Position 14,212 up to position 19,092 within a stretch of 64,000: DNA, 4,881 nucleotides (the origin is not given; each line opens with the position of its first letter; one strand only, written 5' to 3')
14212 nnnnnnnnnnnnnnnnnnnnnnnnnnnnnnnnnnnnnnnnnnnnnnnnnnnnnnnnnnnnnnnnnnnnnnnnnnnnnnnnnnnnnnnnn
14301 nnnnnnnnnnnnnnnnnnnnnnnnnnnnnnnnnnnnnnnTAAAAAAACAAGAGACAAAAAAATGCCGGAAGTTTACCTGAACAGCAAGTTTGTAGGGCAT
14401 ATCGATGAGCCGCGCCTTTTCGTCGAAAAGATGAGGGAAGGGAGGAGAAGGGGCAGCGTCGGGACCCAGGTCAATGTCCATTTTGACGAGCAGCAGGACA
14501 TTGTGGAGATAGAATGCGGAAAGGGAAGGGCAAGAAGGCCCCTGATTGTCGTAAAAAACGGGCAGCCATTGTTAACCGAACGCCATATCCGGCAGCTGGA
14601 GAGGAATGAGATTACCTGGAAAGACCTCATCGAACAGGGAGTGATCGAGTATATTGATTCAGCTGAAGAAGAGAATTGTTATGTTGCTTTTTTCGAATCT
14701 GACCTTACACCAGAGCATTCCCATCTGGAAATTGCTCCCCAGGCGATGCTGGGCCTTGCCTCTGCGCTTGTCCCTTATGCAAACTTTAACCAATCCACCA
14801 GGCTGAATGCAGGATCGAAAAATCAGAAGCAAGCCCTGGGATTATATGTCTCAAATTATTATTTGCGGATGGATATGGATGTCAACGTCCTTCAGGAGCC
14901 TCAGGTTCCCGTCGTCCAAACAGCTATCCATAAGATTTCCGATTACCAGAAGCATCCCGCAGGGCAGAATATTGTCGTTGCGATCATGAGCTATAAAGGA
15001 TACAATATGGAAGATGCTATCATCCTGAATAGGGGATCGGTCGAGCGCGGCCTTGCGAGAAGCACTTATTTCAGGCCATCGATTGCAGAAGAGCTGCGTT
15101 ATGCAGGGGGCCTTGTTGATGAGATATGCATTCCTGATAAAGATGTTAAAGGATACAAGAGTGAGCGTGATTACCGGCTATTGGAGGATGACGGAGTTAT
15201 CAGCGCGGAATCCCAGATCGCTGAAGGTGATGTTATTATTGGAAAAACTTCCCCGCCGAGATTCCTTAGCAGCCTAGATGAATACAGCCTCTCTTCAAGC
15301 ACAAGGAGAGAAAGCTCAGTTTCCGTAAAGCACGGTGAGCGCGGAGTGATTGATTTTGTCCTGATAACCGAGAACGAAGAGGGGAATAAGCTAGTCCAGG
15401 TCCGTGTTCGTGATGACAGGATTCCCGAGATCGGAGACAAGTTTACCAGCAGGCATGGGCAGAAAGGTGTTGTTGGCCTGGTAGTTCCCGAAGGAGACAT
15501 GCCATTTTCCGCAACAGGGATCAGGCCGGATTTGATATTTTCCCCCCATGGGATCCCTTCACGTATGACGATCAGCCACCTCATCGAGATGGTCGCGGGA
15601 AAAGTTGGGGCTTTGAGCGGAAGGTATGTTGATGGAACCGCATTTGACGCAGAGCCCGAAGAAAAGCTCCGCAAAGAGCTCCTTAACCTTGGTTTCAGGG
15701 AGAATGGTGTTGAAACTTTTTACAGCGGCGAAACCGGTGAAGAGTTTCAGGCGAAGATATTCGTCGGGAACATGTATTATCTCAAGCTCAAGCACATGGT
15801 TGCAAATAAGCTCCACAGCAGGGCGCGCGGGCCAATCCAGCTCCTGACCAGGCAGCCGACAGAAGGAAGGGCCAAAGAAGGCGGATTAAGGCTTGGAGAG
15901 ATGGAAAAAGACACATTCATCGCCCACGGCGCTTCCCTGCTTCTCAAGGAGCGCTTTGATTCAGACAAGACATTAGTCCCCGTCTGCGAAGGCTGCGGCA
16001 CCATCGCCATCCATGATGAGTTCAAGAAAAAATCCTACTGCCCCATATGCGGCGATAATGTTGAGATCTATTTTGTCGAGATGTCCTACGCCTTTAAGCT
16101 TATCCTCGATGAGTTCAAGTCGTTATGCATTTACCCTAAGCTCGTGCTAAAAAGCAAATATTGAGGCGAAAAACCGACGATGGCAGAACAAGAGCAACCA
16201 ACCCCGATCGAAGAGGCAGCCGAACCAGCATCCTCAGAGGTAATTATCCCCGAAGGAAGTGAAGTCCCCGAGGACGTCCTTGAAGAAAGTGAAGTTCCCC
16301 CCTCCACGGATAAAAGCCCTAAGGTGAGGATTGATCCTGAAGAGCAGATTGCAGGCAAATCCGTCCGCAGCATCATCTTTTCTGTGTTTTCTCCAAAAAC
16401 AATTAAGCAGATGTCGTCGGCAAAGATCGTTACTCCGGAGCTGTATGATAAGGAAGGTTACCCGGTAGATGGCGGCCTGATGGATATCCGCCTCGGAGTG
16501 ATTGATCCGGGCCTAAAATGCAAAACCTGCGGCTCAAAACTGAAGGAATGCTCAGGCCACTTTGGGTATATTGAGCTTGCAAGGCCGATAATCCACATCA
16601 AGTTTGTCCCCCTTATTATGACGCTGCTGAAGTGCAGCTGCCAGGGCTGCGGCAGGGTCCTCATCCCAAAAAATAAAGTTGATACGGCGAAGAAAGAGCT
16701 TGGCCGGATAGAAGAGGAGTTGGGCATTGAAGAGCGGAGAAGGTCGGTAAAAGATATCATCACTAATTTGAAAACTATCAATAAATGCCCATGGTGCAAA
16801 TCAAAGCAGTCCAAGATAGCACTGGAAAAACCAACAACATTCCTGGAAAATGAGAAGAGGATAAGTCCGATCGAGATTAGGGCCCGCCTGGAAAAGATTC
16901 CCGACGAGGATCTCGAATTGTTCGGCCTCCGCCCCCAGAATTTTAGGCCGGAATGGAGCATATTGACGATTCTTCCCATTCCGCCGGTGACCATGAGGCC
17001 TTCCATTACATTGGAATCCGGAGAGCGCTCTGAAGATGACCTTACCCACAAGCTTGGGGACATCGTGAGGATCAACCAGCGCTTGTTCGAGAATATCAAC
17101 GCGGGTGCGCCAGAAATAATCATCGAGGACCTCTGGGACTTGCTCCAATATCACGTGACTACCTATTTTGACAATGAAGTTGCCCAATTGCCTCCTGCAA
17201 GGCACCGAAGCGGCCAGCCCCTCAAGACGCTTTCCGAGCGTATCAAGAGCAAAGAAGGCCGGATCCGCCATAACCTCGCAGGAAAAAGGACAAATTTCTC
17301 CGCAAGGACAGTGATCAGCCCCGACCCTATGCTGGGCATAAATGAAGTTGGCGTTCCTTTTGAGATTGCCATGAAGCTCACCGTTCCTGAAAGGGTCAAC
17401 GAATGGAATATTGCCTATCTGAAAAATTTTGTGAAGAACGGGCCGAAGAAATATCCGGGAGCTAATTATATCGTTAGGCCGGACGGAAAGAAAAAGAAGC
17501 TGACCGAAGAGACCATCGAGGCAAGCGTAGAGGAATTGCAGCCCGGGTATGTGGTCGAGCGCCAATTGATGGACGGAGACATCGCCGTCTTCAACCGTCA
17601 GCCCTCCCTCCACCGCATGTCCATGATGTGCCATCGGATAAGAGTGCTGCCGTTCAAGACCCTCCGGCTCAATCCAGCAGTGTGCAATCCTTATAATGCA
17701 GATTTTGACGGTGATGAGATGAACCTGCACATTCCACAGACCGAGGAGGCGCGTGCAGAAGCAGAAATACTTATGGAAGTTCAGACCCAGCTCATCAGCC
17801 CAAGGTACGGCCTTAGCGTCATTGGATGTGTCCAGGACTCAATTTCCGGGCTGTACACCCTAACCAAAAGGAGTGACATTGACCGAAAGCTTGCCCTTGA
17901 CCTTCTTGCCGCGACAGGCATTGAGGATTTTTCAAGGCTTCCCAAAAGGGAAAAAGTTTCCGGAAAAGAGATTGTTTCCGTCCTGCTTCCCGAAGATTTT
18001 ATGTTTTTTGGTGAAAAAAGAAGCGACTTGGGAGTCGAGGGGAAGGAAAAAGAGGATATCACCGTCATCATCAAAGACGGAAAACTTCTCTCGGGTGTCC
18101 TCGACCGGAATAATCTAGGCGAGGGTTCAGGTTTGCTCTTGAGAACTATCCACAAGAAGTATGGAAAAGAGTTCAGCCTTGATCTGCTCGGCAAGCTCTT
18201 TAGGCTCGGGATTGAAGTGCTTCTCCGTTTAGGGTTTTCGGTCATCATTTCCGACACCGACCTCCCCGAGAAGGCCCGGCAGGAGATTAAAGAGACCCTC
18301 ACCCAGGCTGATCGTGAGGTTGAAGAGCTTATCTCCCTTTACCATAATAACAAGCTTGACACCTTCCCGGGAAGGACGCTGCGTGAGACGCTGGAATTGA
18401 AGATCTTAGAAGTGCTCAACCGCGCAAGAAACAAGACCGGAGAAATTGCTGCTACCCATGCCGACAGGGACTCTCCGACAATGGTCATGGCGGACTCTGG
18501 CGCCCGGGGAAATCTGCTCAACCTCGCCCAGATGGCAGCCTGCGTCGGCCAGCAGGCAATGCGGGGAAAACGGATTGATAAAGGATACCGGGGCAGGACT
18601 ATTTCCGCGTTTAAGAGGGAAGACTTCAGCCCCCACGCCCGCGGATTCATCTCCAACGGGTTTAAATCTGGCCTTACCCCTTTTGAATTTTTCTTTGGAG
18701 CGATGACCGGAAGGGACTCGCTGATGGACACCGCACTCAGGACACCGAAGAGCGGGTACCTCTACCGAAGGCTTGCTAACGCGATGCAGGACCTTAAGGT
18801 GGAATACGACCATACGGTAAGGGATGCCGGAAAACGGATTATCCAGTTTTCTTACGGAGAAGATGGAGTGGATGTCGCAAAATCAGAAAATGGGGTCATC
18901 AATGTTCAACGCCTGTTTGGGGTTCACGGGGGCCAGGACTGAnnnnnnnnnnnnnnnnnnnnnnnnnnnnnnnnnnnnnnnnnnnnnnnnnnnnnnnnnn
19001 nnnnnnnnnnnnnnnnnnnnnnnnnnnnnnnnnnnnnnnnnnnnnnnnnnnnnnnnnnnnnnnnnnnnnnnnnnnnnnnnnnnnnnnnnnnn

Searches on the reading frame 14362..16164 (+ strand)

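Call 13: search_protein_families(library=pfam, proteins=[window:14362-16164:+], max_evalue=0.001)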
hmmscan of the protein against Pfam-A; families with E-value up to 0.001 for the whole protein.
window:14362-16164:+ (600 aa): 4 families
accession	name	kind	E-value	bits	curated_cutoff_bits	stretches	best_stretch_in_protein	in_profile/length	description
PF00562.33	RNA_pol_Rpb2_6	-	1.3e-127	426.5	23.4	1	134-505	2-373/373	RNA polymerase Rpb2, domain 6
PF04560.25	RNA_pol_Rpb2_7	-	3.8e-22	78.9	32.1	1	507-596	1-86/87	RNA polymerase Rpb2, domain 7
PF04566.18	RNA_pol_Rpb2_4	-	2.1e-16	60.2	28.7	1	4-65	1-62/62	RNA polymerase Rpb2, domain 4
PF04567.22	RNA_pol_Rpb2_5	-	1.6e-08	35.7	21.1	1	86-120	1-35/66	RNA polymerase Rpb2, domain 5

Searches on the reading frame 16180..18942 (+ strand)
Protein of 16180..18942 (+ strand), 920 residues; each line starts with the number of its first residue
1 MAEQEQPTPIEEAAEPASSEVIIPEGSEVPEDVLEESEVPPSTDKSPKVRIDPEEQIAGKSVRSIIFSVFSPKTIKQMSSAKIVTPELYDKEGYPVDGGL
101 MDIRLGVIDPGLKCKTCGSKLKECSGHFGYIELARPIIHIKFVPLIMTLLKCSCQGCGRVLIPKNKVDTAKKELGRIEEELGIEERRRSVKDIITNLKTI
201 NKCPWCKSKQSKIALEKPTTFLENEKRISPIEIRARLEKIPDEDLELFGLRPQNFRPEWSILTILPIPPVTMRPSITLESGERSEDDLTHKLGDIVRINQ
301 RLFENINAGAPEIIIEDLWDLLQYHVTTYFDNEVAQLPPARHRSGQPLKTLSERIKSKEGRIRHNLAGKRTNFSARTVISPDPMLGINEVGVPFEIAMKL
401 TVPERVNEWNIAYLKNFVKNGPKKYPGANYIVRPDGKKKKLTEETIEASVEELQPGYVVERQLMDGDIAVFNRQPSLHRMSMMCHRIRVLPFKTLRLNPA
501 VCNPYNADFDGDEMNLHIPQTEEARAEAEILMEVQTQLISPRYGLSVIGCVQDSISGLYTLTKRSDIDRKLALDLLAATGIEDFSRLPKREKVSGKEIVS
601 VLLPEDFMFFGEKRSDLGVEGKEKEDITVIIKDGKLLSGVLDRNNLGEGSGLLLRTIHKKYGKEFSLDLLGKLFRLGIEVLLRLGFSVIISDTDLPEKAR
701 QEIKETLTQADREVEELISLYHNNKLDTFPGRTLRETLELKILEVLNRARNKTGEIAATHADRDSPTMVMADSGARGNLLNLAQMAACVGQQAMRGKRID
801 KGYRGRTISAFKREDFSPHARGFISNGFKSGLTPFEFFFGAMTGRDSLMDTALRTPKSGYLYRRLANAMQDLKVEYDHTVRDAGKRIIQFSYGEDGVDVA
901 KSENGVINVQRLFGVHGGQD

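Call 13: search_protein_families(library=pfam, proteins=[window:16180-18942:+], max_evalue=0.001)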
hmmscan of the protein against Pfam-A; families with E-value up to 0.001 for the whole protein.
window:16180-18942:+ (920 aa): 5 families
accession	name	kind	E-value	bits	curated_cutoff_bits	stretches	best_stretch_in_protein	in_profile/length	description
PF04997.17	RNA_pol_Rpb1_1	-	3e-90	303.2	39.7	1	60-366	2-312/312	RNA polymerase Rpb1, domain 1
PF00623.25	RNA_pol_Rpb1_2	-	9.1e-71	237.9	25.3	1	368-534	1-166/166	RNA polymerase Rpb1, domain 2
PF05000.22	RNA_pol_Rpb1_4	-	3.4e-28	98.1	24.8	1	722-824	5-107/107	RNA polymerase Rpb1, domain 4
PF04983.23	RNA_pol_Rpb1_3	-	1.7e-24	87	28.9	1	537-693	1-162/162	RNA polymerase Rpb1, domain 3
PF04998.22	RNA_pol_Rpb1_5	-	1.5e-22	80.8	28.5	1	831-907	1-68/267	RNA polymerase Rpb1, domain 5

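Call 27: find_related_loci(query=window:16180-18939:+, collection=genome_contigs, flank=1000)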
Query window:16180-18939:+ (920 aa) in genome_contigs; peptide patterns used: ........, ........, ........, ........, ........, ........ (x = any residue, [..] = any of these).
600 stretches matched a pattern (row limit reached: there are more); 598 encode a relative of the query (tblastn E <= 1e-3); the best 80 are kept; 80 distinct loci.
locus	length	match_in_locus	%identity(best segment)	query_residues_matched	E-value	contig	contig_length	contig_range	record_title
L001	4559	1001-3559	75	51-913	0e+0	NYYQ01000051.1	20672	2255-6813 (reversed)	MAG: Candidatus Woesearchaeota archaeon isolate ARS74 MHASMcontig_620584, whole genome shotgun sequence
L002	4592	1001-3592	76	50-913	0e+0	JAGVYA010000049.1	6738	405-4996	Candidatus Woesearchaeota archaeon isolate RIFCSPLOWO2_01_FULL_35_20 rifcsplowo2_01_scaffold_32566, whole genome shotgun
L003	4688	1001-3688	72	3-913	0e+0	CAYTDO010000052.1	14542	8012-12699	MAG TPA_asm: uncultured Methanosarcinales archaeon isolate binchicken_co203_461 genome assembly, contig: k141_1040829, w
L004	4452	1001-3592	76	50-913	0e+0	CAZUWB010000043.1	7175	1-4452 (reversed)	MAG TPA_asm: uncultured Methanosarcinales archaeon isolate binchicken_co125_976 genome assembly, contig: NODE_20821_leng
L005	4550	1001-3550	76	55-913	0e+0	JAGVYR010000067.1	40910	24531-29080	Candidatus Woesearchaeota archaeon isolate RIFCSPHIGHO2_02_FULL_44_15 rifcsphigho2_02_scaffold_1097, whole genome shotgu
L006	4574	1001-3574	75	60-913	0e+0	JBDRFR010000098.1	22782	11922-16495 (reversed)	MAG: Nanoarchaeota archaeon isolate MEGAHIT-group-1.382 k141_3881679, whole genome shotgun sequence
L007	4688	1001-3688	69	1-913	0e+0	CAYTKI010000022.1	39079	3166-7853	MAG TPA_asm: uncultured Methanosarcinales archaeon isolate binchicken_co203_562 genome assembly, contig: k141_346463, wh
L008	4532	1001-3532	76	60-913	0e+0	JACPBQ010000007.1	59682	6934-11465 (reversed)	MAG: Candidatus Woesearchaeota archaeon isolate NC_groundwater_261_Ag_S-0.2um_40_15 S5_GD2017_2_S2_scaffold_239, whole g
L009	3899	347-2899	71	60-913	0e+0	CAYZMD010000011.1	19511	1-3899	MAG TPA_asm: uncultured Methanosarcinales archaeon isolate binchicken_co181_12 genome assembly, contig: NODE_4452_length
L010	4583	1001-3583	69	42-912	0e+0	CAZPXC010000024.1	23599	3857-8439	MAG TPA_asm: uncultured Methanosarcinales archaeon isolate binchicken_co151_549 genome assembly, contig: NODE_2943_lengt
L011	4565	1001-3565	70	52-913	0e+0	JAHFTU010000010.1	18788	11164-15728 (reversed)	MAG: Candidatus Woesearchaeota archaeon isolate nzgw63 NODE_874_length_18789_cov_5.835869, whole genome shotgun sequence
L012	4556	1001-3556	70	52-913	0e+0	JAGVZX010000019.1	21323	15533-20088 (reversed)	Candidatus Woesearchaeota archaeon isolate RIFCSPHIGHO2_02_FULL_37_9 rifcsphigho2_02_scaffold_13590, whole genome shotgu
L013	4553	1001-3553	69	54-914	0e+0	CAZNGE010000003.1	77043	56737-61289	MAG TPA_asm: uncultured Methanosarcinales archaeon isolate binchicken_co151_55 genome assembly, contig: NODE_342_length_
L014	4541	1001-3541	68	60-912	0e+0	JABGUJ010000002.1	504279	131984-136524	MAG: Candidatus Woesearchaeota archaeon isolate SI034_bin151 k141_1850769, whole genome shotgun sequence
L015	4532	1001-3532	67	60-913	0e+0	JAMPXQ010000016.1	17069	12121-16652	MAG: Candidatus Woesearchaeota archaeon isolate R2F_R2FSRR_metabat.41 R2F_C1783, whole genome shotgun sequence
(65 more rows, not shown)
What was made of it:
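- On Peptidase family C25 (gingipain), MEROPS clan CD: The organism is an archaeon (calls 13, 27).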
